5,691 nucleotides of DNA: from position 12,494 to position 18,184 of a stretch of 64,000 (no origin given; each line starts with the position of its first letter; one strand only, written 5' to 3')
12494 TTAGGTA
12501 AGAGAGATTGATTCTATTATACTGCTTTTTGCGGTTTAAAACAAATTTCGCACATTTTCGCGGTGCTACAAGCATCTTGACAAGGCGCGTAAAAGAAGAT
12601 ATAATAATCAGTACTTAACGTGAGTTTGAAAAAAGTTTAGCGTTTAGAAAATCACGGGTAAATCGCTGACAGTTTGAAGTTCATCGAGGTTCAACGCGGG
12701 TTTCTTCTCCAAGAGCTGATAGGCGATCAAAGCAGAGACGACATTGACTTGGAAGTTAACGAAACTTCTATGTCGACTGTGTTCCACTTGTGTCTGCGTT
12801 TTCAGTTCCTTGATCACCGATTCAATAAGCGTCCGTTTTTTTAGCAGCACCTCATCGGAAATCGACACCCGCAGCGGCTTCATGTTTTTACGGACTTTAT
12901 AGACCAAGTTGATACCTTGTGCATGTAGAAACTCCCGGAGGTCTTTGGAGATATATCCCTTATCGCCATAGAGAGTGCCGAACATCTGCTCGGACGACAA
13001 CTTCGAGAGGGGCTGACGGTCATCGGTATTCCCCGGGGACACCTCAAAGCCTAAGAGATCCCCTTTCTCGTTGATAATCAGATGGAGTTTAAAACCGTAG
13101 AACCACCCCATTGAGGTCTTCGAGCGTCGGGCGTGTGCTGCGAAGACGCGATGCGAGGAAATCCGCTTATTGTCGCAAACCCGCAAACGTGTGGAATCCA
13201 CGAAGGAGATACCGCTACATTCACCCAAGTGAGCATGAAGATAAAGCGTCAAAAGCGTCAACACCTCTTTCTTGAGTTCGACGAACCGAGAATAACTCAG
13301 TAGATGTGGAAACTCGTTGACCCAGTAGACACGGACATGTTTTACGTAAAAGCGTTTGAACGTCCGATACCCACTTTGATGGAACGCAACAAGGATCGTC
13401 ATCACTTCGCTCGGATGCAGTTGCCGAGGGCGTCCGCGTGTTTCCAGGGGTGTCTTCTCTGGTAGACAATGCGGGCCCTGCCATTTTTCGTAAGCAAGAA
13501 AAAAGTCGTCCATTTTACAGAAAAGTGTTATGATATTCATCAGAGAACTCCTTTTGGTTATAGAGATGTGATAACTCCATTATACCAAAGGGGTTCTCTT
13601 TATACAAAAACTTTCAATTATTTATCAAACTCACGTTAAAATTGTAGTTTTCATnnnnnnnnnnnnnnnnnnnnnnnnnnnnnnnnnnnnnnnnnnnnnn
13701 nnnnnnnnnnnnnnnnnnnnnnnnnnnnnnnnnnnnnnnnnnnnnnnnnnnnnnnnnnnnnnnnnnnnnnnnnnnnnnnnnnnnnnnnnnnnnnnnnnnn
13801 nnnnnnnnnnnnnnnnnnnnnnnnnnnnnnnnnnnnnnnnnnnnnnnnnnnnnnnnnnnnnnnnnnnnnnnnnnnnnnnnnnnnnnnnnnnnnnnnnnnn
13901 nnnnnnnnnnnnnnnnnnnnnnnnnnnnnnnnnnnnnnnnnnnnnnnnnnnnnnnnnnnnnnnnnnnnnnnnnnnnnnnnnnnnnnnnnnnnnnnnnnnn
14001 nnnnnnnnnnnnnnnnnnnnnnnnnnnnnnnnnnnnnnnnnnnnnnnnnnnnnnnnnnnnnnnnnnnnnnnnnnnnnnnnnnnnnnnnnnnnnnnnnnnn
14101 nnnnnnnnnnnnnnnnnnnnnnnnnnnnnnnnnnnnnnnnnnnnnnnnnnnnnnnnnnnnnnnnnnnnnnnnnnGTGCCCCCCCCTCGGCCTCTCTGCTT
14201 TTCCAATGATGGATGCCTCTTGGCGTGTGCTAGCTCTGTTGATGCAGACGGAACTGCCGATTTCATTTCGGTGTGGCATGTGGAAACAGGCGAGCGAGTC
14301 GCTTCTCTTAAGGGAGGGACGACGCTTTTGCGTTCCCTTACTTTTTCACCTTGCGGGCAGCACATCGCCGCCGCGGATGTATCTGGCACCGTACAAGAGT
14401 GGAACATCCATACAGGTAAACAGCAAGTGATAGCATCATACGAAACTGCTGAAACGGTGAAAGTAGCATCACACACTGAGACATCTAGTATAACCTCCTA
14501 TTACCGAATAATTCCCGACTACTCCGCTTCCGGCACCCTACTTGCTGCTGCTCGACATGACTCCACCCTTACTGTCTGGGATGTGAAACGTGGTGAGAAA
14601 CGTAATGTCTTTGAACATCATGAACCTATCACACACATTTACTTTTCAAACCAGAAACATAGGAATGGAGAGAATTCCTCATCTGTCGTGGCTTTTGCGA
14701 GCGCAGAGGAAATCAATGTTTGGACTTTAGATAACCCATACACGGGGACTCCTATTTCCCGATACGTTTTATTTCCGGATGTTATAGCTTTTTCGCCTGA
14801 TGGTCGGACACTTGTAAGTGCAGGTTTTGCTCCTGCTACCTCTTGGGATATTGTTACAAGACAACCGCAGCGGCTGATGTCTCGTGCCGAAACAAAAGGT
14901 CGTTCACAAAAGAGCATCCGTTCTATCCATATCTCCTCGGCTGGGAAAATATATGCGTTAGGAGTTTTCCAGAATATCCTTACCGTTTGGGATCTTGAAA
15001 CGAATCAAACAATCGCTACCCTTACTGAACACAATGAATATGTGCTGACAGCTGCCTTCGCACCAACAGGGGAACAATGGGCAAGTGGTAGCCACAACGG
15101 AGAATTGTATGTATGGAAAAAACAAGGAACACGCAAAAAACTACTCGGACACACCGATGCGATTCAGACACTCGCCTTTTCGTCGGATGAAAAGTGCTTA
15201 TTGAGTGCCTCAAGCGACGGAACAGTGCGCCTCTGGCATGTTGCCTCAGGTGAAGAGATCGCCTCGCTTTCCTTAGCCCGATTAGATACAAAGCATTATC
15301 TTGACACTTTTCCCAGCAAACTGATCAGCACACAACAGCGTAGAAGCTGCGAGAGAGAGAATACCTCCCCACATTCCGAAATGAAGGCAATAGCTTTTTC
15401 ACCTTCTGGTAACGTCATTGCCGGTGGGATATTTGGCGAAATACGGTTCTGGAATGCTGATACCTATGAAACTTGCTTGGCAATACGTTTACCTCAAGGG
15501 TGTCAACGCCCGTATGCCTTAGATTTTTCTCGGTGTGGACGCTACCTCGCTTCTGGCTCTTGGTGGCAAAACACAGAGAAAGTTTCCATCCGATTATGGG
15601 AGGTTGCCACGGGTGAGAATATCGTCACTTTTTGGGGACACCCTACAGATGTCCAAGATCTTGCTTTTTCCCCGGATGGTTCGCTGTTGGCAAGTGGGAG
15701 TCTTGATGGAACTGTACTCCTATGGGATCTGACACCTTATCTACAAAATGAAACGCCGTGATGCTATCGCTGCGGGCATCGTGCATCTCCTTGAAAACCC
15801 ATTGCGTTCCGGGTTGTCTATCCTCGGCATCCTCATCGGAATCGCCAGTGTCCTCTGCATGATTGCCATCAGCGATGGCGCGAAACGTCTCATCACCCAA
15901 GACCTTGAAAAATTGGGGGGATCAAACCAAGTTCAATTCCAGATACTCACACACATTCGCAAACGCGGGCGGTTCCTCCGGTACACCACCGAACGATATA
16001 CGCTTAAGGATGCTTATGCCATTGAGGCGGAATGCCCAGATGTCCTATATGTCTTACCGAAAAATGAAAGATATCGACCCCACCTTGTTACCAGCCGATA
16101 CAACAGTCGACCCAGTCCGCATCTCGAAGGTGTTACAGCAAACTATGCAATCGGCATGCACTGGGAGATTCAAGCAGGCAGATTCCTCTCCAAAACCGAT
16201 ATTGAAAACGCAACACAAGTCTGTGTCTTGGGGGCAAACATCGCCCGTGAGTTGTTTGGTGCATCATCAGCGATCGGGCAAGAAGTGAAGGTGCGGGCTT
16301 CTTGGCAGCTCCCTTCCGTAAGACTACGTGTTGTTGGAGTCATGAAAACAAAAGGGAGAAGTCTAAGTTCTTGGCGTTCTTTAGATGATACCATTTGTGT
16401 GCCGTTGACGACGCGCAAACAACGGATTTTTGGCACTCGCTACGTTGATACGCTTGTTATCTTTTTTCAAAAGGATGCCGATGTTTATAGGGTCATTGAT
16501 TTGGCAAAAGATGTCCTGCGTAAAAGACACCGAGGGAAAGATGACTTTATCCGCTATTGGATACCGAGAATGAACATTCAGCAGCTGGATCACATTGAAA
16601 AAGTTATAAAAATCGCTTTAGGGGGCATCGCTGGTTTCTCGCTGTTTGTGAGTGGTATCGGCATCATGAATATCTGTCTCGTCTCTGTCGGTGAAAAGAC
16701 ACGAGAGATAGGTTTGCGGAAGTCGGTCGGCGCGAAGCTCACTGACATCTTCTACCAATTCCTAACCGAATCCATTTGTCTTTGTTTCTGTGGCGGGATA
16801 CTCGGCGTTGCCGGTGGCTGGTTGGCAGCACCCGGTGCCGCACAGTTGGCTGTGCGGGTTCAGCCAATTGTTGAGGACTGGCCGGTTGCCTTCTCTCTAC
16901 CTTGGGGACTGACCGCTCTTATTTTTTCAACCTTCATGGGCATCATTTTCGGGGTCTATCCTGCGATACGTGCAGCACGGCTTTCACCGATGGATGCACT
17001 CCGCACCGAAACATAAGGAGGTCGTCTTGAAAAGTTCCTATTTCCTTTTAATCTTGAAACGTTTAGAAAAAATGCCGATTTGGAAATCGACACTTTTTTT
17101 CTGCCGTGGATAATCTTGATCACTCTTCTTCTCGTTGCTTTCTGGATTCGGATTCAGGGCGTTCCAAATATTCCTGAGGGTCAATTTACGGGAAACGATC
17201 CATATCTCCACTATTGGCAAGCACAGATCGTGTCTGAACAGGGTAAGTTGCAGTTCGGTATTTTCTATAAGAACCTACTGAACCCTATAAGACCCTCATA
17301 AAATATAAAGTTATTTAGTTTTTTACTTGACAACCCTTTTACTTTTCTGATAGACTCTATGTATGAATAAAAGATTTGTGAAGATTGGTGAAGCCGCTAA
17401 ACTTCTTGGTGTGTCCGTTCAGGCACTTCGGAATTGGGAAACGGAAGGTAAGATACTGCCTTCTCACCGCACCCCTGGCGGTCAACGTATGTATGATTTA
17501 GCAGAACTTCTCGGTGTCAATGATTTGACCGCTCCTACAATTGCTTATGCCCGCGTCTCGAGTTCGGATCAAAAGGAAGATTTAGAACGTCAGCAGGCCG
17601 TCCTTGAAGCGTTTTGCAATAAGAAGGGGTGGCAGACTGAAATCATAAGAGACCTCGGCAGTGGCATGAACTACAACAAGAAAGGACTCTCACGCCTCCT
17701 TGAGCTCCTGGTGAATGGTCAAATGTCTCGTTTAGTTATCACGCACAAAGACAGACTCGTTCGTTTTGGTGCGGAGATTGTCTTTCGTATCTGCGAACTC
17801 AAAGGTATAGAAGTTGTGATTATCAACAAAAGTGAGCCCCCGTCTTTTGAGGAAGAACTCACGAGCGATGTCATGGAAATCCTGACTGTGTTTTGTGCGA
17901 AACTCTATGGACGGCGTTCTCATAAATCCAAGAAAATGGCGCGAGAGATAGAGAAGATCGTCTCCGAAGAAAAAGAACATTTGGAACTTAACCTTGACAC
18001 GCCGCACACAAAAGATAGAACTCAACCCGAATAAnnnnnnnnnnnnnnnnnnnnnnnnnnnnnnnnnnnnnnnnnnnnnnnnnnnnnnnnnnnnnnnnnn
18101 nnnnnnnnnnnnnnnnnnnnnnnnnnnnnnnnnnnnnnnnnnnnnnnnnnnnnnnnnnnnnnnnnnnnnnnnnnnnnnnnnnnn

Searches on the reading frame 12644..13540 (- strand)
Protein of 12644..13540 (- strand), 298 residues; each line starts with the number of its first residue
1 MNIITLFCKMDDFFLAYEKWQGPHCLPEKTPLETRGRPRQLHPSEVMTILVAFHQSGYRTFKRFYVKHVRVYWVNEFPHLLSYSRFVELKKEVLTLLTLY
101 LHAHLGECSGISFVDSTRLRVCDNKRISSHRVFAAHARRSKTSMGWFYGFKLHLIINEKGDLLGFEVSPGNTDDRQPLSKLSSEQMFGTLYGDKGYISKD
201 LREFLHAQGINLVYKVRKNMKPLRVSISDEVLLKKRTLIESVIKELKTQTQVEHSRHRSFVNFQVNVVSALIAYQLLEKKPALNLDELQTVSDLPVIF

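Call 41: search_protein_families(library=pfam, proteins=[window:12644-13540:-])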
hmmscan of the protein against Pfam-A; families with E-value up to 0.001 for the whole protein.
window:12644-13540:- (298 aa): 2 families
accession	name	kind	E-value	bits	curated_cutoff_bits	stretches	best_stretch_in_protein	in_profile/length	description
PF13612.12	DDE_Tnp_1_3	-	6.1e-64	215.1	27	1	106-259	2-154/155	Transposase DDE domain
PF01609.27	DDE_Tnp_1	-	1.2e-22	81.1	23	1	110-276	5-200/200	Transposase DDE domain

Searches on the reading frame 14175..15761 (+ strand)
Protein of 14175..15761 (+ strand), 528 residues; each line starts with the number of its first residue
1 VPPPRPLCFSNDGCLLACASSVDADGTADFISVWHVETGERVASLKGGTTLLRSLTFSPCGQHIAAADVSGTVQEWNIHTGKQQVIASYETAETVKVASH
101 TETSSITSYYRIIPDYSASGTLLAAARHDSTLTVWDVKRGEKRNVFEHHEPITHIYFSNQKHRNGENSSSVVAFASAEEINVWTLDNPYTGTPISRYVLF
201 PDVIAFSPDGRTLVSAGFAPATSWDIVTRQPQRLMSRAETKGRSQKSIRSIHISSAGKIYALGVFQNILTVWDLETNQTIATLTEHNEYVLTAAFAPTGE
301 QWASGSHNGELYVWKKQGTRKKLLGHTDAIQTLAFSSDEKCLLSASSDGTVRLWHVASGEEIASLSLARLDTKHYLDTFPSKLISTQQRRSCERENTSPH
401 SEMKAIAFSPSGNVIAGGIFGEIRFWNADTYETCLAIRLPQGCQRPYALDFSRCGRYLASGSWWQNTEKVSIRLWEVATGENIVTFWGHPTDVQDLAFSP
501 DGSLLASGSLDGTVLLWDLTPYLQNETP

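Call 41: search_protein_families(library=pfam, proteins=[window:14175-15761:+])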
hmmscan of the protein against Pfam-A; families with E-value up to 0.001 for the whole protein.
window:14175-15761:+ (528 aa): 46 families (the best 25 are shown)
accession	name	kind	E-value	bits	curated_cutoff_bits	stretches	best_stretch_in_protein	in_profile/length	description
PF25173.1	Beta-prop_WDR3_1st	-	3.4e-58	196.8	154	3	221-365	11-151/184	WDR3 first beta-propeller domain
PF25174.1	Beta-prop_THOC3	-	1.7e-52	178.5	305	4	286-519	1-242/272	THOC3 beta-propeller domain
PF24814.1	WD40_Prp19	-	2.4e-50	171.6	320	5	467-519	154-206/281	Prp19 WD40 domain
PF24817.1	WD40_WDHD1_1st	-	2.5e-48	165.2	109.9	5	318-462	119-241/291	WDHD1 first WD40 domain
PF00400.38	WD40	-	4.5e-45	150.6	27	3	481-518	2-39/39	WD domain, G-beta repeat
PF23414.1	Beta-prop_EML_2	-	4e-40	138.3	90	4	206-366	6-163/266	Echinoderm microtubule-associated protein second beta-propeller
PF24807.1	WD40_CDC20-Fz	-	1.6e-34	120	200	1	397-520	48-165/292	CDC20/Fizzy WD40 domain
PF25175.1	Beta-prop_WDR5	-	1.2e-31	110.6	250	3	116-331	60-270/296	WDR5 beta-propeller domain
PF25168.1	Beta-prop_WDR36-Utp21_2nd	-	1.7e-27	97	84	2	403-520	160-270/335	WDR36/Utp21 second beta-propeller domain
PF25391.1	WD40_Gbeta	-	3.6e-26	92.4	150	2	403-520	100-214/340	G protein beta WD-40 repeat protein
PF25172.1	Beta-prop_WDR3_2nd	-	1.6e-25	90.3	140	1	248-361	2-114/293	WDR3 second beta-propeller domain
PF24105.1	Beta-prop_CAF1B_HIR1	-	5.9e-25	88.5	80.5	3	485-520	125-160/383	CAF1B/HIR1 beta-propeller domain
PF24782.2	WD40_MABP1-WDR62_2nd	-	5.1e-24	85.3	290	2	236-298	78-141/341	MABP1/WDR62 second WD40 domain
PF12894.13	ANAPC4_WD40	-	5.4e-23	81.5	22.9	1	306-368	14-79/91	Anaphase-promoting complex subunit 4 WD40 domain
PF25171.1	Beta-prop_WDR36-Utp21_1st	-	1.2e-21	77.8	80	2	244-355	149-264/266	WDR36/Utp21 first beta-propeller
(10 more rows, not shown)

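Call 78: search_protein_families(library=padloc, max_evalue=0.001, proteins=[window:14175-15761:+])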
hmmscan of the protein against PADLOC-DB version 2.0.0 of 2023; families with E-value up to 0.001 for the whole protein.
window:14175-15761:+ (528 aa): 1 family
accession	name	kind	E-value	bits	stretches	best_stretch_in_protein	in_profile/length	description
PDLC02919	HEAT-ARM_XIII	-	3.3e-11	39.3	1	241-360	126-241/1972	-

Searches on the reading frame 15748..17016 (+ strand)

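Call 41: search_protein_families(library=pfam, proteins=[window:15748-17016:+])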
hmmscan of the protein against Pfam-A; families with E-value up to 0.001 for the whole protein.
window:15748-17016:+ (422 aa): 2 families
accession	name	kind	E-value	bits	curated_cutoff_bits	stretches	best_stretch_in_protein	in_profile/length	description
PF12704.14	MacB_PCD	-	3.4e-36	125.9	27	1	21-249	1-200/207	MacB-like periplasmic core domain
PF02687.27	FtsX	-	1.3e-16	61.1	25.5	1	294-414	3-120/120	FtsX-like permease C-terminal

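Call 78: search_protein_families(library=padloc, max_evalue=0.001, proteins=[window:15748-17016:+])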
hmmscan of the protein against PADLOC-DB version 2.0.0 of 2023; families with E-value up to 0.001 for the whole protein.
window:15748-17016:+ (422 aa): 2 families
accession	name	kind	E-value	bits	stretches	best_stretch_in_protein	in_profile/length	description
PDLC01991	CARF_m8--CARF_LolE_TM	-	8.4e-10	35.4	1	303-411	448-549/810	-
PDLC01990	CARF_m8--CARF_Beta-galactosidase_LolE_TM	-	2.4e-08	29.8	1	292-413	1413-1529/1791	-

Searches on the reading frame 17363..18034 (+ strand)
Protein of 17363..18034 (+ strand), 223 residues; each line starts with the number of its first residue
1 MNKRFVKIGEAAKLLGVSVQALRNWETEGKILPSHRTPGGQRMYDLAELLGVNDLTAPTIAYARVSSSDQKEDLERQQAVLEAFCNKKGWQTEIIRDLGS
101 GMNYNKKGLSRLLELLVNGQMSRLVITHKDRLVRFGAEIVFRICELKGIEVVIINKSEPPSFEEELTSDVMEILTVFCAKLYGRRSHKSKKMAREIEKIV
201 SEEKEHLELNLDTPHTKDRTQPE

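Call 6: search_protein_families(library=pfam, proteins=[window:17363-18034:+])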
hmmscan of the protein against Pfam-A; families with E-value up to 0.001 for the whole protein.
window:17363-18034:+ (223 aa): 5 families
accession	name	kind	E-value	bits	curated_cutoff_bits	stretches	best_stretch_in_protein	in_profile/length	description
PF00239.26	Resolvase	-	1.3e-22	80.9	23.3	1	60-195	2-141/145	Resolvase, N terminal domain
PF00376.29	MerR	-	2.6e-15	56.4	28.2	1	7-44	1-38/38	MerR family regulatory protein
PF13411.12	MerR_1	-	6.7e-09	36.2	21.6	1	7-49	2-43/69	MerR HTH family regulatory protein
PF12728.13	HTH_17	-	5.3e-06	27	27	1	7-50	3-44/51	Helix-turn-helix domain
PF01381.28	HTH_3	-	0.00042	20.7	23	0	10-52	14-50/55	Helix-turn-helix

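Call 7: search_protein_families(library=ncbifam, proteins=[window:17363-18034:+])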
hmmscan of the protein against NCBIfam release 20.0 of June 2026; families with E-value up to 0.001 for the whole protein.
window:17363-18034:+ (223 aa): 12 families
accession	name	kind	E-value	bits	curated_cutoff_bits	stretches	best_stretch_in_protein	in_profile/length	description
NF033518.0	transpos_IS607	equivalog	6.9e-61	205.1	110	1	10-190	2-187/187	IS607 family transposase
NF041201.1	recomb_XisF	equivalog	3.7e-15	55.8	375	1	60-199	2-142/465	fdxN element excision recombinase XisF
NF049883.1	resolv_YneB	equivalog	4.6e-12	45.8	175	1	60-203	3-146/211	YneB family resolvase-like protein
NF047375.1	HeatShock_HspR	equivalog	8.1e-06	25.8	105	1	7-57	5-57/92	heat shock protein transcriptional repressor HspR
TIGR02044.1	CueR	equivalog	4.5e-05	23.5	147.4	1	7-48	2-43/127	Cu(I)-responsive transcriptional regulator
TIGR02047.1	CadR-PbrR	equivalog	4.5e-05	23.5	151.45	1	6-46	1-41/127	Cd(II)/Pb(II)-responsive transcriptional regulator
TIGR02043.1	ZntR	equivalog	8.5e-05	22.7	167.95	1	6-47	2-43/131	Zn(2+)-responsive transcriptional regulator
NF033787.1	HTH_BldC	subfamily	9e-05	22.3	77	1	8-48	5-44/49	BldC family transcriptional regulator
NF007069.0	PRK09514.1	equivalog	0.00019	21.4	143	1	7-48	3-44/141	Zn(2+)-responsive transcriptional regulator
TIGR03453.1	partition_RepA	equivalog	0.00031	19.7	348.45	1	6-57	34-85/387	plasmid partitioning protein RepA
NF009949.0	PRK13413.1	equivalog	0.00046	19.9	272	1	60-171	3-112/203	master DNA invertase Mpi family serine-type recombinase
NF047343.1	SCCmet_CcrB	equivalog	0.00083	18.1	900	0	61-177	11-132/542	cassette chromosome recombinase CcrB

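Call 63: find_encoding_contigs(protein=window:17363-18034:+, flank=4000, max_places=6)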
Protein window:17363-18034:+ (223 aa): no gene with exactly this product is on record in the collection.
